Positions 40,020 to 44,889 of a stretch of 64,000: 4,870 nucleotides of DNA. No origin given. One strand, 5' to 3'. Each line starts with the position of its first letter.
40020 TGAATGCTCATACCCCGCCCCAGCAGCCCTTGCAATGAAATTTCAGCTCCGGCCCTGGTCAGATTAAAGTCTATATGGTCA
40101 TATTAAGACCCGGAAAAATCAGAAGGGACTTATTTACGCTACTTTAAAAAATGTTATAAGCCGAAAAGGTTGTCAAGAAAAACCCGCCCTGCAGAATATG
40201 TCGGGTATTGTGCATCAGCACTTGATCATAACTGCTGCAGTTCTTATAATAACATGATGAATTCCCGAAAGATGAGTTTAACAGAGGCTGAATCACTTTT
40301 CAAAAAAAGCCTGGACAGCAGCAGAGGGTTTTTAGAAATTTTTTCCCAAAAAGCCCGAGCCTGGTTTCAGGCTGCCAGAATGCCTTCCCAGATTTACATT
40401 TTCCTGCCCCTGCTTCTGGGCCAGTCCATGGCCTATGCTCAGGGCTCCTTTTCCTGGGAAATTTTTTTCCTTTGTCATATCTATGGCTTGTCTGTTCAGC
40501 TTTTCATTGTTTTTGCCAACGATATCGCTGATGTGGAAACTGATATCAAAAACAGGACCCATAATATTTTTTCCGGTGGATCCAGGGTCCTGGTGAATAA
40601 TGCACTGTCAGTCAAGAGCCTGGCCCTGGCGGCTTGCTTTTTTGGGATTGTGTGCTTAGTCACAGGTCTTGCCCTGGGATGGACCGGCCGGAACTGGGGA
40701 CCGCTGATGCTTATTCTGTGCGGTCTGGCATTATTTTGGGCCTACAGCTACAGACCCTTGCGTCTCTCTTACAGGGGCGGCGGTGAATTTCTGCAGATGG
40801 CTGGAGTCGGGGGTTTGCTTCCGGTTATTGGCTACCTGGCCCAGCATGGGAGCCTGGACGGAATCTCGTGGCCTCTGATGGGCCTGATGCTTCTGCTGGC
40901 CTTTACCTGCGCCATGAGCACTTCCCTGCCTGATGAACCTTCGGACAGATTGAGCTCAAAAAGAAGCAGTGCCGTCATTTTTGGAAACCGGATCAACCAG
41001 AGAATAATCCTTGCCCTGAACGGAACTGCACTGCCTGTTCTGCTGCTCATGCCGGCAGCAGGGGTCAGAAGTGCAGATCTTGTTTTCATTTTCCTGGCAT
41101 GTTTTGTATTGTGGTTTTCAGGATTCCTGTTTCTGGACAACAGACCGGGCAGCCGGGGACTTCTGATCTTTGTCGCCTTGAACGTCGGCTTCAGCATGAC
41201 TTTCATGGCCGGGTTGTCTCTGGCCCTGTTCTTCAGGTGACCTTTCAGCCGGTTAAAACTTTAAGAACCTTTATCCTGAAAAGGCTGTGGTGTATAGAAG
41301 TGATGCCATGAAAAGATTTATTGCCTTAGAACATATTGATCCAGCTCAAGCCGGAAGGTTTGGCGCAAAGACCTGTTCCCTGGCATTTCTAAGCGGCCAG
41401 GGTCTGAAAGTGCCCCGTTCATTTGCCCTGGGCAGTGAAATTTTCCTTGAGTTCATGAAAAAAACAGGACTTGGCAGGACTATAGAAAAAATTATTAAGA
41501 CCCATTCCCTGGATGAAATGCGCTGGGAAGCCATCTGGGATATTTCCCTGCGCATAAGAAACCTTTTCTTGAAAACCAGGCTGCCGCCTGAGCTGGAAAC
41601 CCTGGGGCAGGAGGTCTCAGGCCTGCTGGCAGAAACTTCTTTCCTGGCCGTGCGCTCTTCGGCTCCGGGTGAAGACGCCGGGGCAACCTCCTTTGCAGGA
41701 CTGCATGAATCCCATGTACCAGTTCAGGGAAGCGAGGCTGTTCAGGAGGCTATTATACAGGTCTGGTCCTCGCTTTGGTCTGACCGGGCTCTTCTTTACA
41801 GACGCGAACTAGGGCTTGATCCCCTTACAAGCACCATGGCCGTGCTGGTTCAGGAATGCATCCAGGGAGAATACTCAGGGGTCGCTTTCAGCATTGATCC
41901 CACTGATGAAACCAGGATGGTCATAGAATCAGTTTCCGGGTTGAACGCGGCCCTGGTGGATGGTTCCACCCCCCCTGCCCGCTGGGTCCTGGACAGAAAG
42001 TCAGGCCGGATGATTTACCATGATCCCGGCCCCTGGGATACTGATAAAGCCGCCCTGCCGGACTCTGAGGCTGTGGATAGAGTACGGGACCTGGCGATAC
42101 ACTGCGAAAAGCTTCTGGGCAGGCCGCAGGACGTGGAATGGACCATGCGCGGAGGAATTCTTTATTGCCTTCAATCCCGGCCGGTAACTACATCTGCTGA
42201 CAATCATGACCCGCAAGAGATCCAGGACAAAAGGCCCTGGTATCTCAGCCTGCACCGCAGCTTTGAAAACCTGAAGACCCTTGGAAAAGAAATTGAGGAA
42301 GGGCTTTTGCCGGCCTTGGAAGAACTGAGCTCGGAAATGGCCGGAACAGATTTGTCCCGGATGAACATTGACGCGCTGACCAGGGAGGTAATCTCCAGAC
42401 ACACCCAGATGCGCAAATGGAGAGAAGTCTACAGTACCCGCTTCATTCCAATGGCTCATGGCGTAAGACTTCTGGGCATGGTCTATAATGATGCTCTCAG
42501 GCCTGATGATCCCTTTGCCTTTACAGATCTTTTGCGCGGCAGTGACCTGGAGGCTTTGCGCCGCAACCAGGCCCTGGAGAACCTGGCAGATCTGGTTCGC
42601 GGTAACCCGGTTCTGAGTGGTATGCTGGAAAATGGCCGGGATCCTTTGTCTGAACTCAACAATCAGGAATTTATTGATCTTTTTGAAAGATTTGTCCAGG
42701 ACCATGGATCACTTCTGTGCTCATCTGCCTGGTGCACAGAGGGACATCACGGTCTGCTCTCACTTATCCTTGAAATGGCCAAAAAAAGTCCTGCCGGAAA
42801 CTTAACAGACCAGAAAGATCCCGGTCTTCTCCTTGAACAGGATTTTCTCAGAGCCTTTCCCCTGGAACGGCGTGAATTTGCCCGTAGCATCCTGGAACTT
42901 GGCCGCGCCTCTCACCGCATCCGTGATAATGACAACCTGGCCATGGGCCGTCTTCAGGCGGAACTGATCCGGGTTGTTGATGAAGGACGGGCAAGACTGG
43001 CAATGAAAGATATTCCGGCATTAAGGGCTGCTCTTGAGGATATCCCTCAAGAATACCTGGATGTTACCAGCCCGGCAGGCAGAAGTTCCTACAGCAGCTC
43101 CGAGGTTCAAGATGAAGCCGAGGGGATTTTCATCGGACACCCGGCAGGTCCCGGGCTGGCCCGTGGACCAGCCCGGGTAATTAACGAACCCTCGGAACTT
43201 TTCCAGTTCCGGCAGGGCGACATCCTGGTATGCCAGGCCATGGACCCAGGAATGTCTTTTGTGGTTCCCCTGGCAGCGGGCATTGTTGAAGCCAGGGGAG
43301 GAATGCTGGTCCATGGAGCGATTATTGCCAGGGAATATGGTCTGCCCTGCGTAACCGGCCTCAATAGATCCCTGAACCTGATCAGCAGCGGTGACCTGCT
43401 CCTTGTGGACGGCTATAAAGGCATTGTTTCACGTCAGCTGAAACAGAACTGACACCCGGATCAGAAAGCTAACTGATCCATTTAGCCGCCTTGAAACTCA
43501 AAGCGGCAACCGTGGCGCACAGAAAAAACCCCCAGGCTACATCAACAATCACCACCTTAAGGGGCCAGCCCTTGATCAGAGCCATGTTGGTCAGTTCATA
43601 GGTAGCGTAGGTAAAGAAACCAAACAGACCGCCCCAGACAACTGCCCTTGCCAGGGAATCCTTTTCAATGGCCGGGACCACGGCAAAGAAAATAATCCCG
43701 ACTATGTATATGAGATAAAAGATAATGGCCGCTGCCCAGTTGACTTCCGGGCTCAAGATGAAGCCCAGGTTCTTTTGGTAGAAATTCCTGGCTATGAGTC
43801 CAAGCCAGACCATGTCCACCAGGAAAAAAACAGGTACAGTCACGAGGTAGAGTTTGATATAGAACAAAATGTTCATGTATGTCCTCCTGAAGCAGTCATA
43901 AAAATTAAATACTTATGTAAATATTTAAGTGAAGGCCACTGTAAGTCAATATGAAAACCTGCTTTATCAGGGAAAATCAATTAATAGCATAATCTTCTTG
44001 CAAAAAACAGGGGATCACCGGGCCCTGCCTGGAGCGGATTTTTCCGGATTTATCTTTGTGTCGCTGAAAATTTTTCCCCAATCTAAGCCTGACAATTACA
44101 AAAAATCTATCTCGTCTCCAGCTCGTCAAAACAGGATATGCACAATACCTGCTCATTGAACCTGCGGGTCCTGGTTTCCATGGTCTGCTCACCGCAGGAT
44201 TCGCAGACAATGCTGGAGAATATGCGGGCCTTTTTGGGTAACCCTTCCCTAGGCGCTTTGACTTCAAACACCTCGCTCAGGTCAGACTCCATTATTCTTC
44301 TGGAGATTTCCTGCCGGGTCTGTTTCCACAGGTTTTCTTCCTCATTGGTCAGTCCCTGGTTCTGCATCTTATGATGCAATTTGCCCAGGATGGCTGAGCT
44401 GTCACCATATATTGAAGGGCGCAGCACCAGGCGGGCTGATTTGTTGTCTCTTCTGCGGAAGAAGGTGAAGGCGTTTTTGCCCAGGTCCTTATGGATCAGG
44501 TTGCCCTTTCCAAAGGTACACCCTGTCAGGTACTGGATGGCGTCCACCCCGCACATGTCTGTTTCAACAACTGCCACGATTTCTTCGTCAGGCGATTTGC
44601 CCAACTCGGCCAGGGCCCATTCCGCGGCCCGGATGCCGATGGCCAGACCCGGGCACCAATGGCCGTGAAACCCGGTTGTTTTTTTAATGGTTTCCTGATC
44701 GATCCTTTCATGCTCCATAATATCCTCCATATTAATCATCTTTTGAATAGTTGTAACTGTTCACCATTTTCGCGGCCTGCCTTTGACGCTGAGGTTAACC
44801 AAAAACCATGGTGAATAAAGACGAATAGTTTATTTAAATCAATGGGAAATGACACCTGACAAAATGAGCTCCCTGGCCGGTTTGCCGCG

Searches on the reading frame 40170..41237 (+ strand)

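Call 40: search_protein_families(library=pfam, proteins=[window:40170-41237:+], max_evalue=0.00001)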
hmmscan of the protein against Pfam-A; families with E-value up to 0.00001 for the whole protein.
window:40170-41237:+ (356 aa): 1 family
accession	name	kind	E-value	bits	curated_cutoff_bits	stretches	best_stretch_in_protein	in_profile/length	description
PF01040.23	UbiA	-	2.2e-26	93.1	34.2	1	78-328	2-239/250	UbiA prenyltransferase family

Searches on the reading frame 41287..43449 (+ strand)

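Call 40: search_protein_families(library=pfam, proteins=[window:41287-43449:+], max_evalue=0.00001)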
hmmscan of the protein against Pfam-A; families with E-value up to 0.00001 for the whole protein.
window:41287-43449:+ (721 aa): 2 families
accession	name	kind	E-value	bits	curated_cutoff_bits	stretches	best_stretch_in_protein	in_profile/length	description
PF01326.24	PPDK_N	-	6.5e-56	190.4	27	1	24-312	3-321/328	Pyruvate phosphate dikinase, AMP/ATP-binding domain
PF00391.29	PEP-utilizers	-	9.1e-19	67.3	23.1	1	642-712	2-72/72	PEP-utilising enzyme, mobile domain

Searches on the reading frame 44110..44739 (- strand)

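Call 40: search_protein_families(library=pfam, proteins=[window:44110-44739:-], max_evalue=0.00001)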
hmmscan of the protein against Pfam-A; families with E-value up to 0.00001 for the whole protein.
window:44110-44739:- (210 aa): 2 families
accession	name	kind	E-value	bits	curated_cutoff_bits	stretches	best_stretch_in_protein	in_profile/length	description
PF02663.19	FmdE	-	2e-43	148.1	22.9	1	24-159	1-133/133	FmdE, Molybdenum formylmethanofuran dehydrogenase operon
PF01258.23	zf-dskA_traR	-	5.6e-09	36.3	24.9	1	172-208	1-35/36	Prokaryotic dksA/traR C4-type zinc finger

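Call 43: search_protein_families(library=ncbifam, proteins=[window:44110-44739:-], max_evalue=0.00001)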
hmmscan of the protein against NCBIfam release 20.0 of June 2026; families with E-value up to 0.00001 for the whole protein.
window:44110-44739:- (210 aa): 0 families
